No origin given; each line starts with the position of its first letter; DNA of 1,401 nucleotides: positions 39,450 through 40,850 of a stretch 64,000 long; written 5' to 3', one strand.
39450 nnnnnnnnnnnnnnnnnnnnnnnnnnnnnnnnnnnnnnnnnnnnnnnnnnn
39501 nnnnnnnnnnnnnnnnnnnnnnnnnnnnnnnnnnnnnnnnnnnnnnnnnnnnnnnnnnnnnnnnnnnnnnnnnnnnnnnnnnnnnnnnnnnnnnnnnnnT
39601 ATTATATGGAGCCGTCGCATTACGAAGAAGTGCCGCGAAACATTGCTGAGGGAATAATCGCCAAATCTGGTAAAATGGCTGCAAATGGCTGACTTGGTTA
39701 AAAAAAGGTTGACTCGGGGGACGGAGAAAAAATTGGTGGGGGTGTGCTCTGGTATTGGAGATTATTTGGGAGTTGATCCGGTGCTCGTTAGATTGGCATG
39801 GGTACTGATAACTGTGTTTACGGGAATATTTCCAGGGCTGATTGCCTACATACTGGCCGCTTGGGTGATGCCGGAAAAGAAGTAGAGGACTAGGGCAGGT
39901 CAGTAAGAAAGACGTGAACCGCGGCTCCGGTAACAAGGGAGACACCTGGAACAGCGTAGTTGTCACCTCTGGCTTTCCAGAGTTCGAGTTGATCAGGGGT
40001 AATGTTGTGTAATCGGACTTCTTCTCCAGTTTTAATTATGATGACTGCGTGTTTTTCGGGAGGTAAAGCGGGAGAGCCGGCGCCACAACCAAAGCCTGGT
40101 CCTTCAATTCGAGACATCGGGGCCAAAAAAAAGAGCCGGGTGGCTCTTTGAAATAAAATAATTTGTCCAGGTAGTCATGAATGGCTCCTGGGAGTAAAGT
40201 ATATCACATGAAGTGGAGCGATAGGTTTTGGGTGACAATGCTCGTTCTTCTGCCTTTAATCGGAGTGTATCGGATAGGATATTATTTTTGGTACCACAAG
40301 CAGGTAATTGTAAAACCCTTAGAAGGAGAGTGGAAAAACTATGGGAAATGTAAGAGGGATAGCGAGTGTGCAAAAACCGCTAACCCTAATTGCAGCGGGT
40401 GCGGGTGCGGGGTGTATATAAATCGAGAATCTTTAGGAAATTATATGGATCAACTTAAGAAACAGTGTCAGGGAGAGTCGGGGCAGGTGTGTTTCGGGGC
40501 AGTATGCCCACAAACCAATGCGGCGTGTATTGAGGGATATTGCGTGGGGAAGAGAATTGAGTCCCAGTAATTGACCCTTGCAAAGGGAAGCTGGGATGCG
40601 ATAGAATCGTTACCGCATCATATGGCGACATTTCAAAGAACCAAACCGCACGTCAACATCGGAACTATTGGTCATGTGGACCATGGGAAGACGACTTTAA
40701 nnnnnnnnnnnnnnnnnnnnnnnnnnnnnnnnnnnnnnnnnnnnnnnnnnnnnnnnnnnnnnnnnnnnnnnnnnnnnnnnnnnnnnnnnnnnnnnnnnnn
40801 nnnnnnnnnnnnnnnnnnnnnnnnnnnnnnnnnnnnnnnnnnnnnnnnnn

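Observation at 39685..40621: fusA and tuf separated by three inserted small genes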

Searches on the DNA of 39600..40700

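Call 67: search_rna_families(source=window, start=39600, end=40700, threshold=evalue, max_evalue=5)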
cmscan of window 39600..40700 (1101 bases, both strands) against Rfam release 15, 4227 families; matches with E-value up to 5: 2.
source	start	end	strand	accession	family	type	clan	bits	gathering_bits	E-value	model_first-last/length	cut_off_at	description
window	40294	40435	-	RF02193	TCL6_3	Gene; lncRNA;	-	15.1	40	1.6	1-139/139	no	T-cell leukemia/lymphoma 6 conserved region 3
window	39823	39843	+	RF01142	sR19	Gene; snRNA; snoRNA; CD-box;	-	12.5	45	3.8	43-63/63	no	Small nucleolar RNA sR19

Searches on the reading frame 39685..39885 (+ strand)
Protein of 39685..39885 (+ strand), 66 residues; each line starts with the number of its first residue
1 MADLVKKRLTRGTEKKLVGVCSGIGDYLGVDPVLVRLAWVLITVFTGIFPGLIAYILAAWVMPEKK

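Call 5: search_protein_families(library=pfam, proteins=[window:39685-39885:+], max_evalue=0.1)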
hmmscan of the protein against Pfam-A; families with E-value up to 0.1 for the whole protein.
window:39685-39885:+ (66 aa): 1 family
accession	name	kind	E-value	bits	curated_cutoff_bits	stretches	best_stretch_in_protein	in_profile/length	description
PF04024.17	PspC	-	2.2e-21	75.8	25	1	7-65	1-58/58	PspC domain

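Call 55: search_protein_families(library=ncbifam, proteins=[window:39685-39885:+], max_evalue=0.1)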
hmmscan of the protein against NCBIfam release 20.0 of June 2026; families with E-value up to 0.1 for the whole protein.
window:39685-39885:+ (66 aa): 3 families
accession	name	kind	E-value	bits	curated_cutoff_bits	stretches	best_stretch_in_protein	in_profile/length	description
TIGR02978.1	phageshock_pspC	equivalog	7.4e-15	54.9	104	1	7-65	2-61/121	envelope stress response membrane protein PspC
NF007973.0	PRK10697.1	equivalog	3.7e-08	33.3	136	1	5-64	6-66/119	envelope stress response membrane protein PspC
NF007771.0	PRK10457.1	equivalog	0.029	14.9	129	1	45-65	4-24/82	hypothetical protein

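Call 56: search_protein_families(library=padloc, proteins=[window:39685-39885:+], max_evalue=0.1)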
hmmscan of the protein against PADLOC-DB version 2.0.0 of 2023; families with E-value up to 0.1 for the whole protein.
window:39685-39885:+ (66 aa): 0 families

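Call 57: search_protein_families(library=phrogs, proteins=[window:39685-39885:+], max_evalue=0.1)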
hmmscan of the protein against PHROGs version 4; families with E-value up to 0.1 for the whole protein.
window:39685-39885:+ (66 aa): 0 families

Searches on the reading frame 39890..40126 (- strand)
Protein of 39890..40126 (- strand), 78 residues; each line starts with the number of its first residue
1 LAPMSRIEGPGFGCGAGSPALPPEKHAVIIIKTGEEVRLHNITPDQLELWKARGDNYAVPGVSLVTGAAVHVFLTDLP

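Call 5: search_protein_families(library=pfam, proteins=[window:39890-40126:-], max_evalue=0.1)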
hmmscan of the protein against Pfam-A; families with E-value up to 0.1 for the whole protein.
window:39890-40126:- (78 aa): 0 families

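Call 11: find_homologous_proteins(query=window:39890-40126:-, max_evalue=0.01)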
Query window:39890-40126:- (78 aa): 3 proteins with E <= 0.01 among 3 candidates.
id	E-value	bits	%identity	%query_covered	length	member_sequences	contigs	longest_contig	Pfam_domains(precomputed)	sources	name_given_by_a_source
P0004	1.3e-43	164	100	96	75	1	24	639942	-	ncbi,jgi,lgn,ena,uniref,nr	ncbi:hypothetical protein A2634_00585 [Candidatus Amesbacteria bacterium RIFCSPHIGHO2_01_FULL_48_32]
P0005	6.2e-22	95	71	87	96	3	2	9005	-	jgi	-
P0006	5.2e-19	86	65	95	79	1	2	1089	-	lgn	-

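Call 20: find_encoding_contigs(protein=P0005, flank=6000)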
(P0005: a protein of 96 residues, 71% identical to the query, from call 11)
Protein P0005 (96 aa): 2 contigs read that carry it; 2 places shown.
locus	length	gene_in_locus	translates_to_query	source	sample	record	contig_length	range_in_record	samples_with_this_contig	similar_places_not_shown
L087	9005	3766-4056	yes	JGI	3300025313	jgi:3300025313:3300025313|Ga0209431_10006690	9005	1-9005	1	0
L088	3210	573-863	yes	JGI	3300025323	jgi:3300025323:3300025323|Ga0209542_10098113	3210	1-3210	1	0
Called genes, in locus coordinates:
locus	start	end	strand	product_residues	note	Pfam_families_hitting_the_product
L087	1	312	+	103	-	?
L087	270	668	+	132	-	PF01258:zf-dskA_traR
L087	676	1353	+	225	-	PF00849:PseudoU_synth_2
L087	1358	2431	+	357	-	PF00999:Na_H_Exchanger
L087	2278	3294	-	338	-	PF00009:GTP_EFTU, PF03144:GTP_EFTU_D2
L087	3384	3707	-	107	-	-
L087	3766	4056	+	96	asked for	-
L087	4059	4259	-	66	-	PF04024:PspC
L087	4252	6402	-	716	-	PF00009:GTP_EFTU, PF22042:EF-G_D2, PF03144:GTP_EFTU_D2, PF14492:EFG_III, PF16658:RF3_C (weak), PF03764:EFG_IV, PF00679:EFG_C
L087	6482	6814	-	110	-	-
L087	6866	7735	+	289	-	PF00226:DnaJ, PF01556:DnaJ_C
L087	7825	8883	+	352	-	PF08529:NusA_N, PF13184:KH_NusA_1st, PF26594:KH_NusA_2nd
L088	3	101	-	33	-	?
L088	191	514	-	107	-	-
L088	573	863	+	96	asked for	-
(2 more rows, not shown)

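Call 31: find_homologous_proteins(query=A2, max_evalue=0.01)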
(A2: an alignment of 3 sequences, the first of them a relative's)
Query A2 (3 sequences) (75 aa, profile of the alignment): 6 proteins with E <= 0.01 among 408 candidates.
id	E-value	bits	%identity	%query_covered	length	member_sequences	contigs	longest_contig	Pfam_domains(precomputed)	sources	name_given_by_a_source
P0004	7.4e-42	159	100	100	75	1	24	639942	-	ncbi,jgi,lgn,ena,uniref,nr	ncbi:hypothetical protein A2634_00585 [Candidatus Amesbacteria bacterium RIFCSPHIGHO2_01_FULL_48_32]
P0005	2.3e-39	151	71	91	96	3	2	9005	-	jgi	-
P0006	3.3e-37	144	65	99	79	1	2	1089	-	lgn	-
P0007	8.4e-29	117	60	97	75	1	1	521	-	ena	-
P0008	8.2e-28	114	58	99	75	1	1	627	-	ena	-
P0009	1.1e-26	110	61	99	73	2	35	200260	-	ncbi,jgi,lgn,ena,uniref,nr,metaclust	ncbi:hypothetical protein A3D85_03235 [Candidatus Amesbacteria bacterium RIFCSPHIGHO2_02_FULL_47_9]|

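Call 33: find_encoding_contigs(protein=P0009, flank=5000, max_places=3)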
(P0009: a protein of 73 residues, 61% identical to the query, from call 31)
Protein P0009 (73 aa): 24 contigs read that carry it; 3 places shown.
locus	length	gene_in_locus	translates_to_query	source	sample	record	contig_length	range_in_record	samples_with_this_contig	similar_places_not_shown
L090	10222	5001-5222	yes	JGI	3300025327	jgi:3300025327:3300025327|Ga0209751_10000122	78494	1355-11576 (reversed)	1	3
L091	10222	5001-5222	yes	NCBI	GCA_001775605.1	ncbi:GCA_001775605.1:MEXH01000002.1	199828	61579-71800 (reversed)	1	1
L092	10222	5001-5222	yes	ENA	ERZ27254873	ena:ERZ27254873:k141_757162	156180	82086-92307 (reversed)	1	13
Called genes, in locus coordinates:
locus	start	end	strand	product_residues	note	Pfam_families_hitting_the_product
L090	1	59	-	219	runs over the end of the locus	PF07650:KH_2, PF00189:Ribosomal_S3_C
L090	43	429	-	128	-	PF00237:Ribosomal_L22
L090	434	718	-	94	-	PF00203:Ribosomal_S19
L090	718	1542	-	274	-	PF00181:Ribosomal_L2_N, PF03947:Ribosomal_L2_C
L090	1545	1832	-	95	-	PF00276:Ribosomal_L23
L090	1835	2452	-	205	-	PF00573:Ribosomal_L4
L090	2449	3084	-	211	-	PF00297:Ribosomal_L3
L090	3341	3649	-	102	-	PF00338:Ribosomal_S10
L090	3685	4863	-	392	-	PF00009:GTP_EFTU, PF03144:GTP_EFTU_D2, PF03143:GTP_EFTU_D3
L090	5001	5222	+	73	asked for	-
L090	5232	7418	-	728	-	PF00009:GTP_EFTU, PF22042:EF-G_D2, PF03144:GTP_EFTU_D2, PF16658:RF3_C (weak), PF14492:EFG_III, PF03764:EFG_IV, PF00679:EFG_C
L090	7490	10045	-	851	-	PF01270:Glyco_hydro_8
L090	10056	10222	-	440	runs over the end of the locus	PF00535:Glycos_transf_2, PF13641:Glyco_tranf_2_3, PF13632:Glyco_trans_2_3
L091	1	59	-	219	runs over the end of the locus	PF07650:KH_2, PF00189:Ribosomal_S3_C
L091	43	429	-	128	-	PF00237:Ribosomal_L22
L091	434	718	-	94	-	PF00203:Ribosomal_S19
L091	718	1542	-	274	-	PF00181:Ribosomal_L2_N, PF03947:Ribosomal_L2_C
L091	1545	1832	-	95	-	PF00276:Ribosomal_L23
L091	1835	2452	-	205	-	PF00573:Ribosomal_L4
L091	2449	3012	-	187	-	PF00297:Ribosomal_L3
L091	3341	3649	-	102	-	PF00338:Ribosomal_S10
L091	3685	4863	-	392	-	PF00009:GTP_EFTU, PF03144:GTP_EFTU_D2, PF03143:GTP_EFTU_D3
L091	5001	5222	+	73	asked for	-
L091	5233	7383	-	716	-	PF00009:GTP_EFTU, PF22042:EF-G_D2, PF03144:GTP_EFTU_D2, PF14492:EFG_III, PF16658:RF3_C (weak), PF03764:EFG_IV, PF00679:EFG_C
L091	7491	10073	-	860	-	PF02366:PMT (weak), PF01270:Glyco_hydro_8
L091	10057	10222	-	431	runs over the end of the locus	PF00535:Glycos_transf_2, PF13641:Glyco_tranf_2_3, PF13632:Glyco_trans_2_3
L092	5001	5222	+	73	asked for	-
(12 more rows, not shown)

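Call 34: find_encoding_contigs(protein=P0006, flank=3000, max_places=3)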
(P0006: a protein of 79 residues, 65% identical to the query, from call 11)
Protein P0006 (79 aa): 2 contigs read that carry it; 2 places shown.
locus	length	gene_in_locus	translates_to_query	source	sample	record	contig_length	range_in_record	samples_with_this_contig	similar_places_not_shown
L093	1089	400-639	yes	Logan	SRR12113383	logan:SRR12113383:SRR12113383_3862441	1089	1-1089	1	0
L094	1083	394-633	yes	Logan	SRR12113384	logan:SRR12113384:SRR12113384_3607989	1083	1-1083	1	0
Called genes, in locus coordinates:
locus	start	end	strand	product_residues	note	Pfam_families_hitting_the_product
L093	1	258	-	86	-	?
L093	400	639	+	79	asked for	-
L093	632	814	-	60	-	-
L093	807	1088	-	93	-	?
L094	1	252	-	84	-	?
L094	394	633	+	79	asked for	-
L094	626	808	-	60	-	-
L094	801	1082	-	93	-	?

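Call 44: predict_structure(alignment_id=A3)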
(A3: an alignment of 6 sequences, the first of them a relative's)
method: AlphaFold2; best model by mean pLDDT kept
length: 75 residues; sequences in the alignment: 6
mean_pLDDT: 77.4   pTM: 0.58
mean pLDDT of the five models: 77.4, 74.4, 73.6, 73.4, 41.6
residues with pLDDT >= 90: 30; 70-90: 24; 50-70: 4; < 50: 17
segments of 3 or more residues with pLDDT < 50: 1-3, 5-10, 12-19
pLDDT, mean of each block of 10 residues (from residue 1): 43 47 84 91 90 90 93 88
secondary structure, 60 per line:
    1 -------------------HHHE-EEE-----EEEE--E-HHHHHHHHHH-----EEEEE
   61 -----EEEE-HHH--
elements in order: E25-27 E33-36 H41-50 E56-60 E66-69

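Call 55: search_protein_families(library=ncbifam, proteins=[P0004], max_evalue=0.1)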
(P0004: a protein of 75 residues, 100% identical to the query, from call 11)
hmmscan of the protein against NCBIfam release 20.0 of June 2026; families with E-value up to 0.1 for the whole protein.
P0004 (75 aa): 0 families

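Call 56: search_protein_families(library=padloc, proteins=[P0004], max_evalue=0.1)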
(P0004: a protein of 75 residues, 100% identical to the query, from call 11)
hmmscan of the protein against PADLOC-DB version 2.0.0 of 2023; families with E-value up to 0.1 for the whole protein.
P0004 (75 aa): 0 families

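Call 57: search_protein_families(library=phrogs, proteins=[P0004], max_evalue=0.1)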
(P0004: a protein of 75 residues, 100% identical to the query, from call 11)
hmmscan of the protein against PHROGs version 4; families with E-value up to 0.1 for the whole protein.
P0004 (75 aa): 0 families

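Call 58: search_solved_structures(query=A3, max_evalue=1)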
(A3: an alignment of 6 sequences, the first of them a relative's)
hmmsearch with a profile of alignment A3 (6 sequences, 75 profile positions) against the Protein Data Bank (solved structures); distinct sequences matched with E-value up to 1: 0.

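Call 61: find_encoding_contigs(protein=P0007, flank=2000, max_places=2)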
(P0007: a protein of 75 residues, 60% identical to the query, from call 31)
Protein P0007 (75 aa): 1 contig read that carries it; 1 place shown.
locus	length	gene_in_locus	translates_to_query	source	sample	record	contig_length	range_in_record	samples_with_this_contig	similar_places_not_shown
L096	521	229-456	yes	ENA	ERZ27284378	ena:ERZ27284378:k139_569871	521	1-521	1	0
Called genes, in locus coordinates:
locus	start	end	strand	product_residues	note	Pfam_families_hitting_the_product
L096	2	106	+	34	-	?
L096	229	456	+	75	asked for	-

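Call 62: find_encoding_contigs(protein=P0008, flank=2000, max_places=2)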
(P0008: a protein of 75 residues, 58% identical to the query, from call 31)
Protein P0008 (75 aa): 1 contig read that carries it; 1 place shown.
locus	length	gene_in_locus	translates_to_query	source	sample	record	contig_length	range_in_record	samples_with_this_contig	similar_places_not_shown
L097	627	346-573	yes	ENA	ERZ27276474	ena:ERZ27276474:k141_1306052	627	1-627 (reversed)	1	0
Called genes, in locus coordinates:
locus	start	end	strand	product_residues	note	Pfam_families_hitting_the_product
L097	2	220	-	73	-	?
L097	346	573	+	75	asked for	-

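Call 69: search_protein_families(library=pfam, proteins=[L093:632-814:-], max_evalue=0.001)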
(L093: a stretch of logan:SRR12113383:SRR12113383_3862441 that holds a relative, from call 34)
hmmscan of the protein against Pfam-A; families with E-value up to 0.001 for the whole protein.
L093:632-814:- (60 aa): 0 families
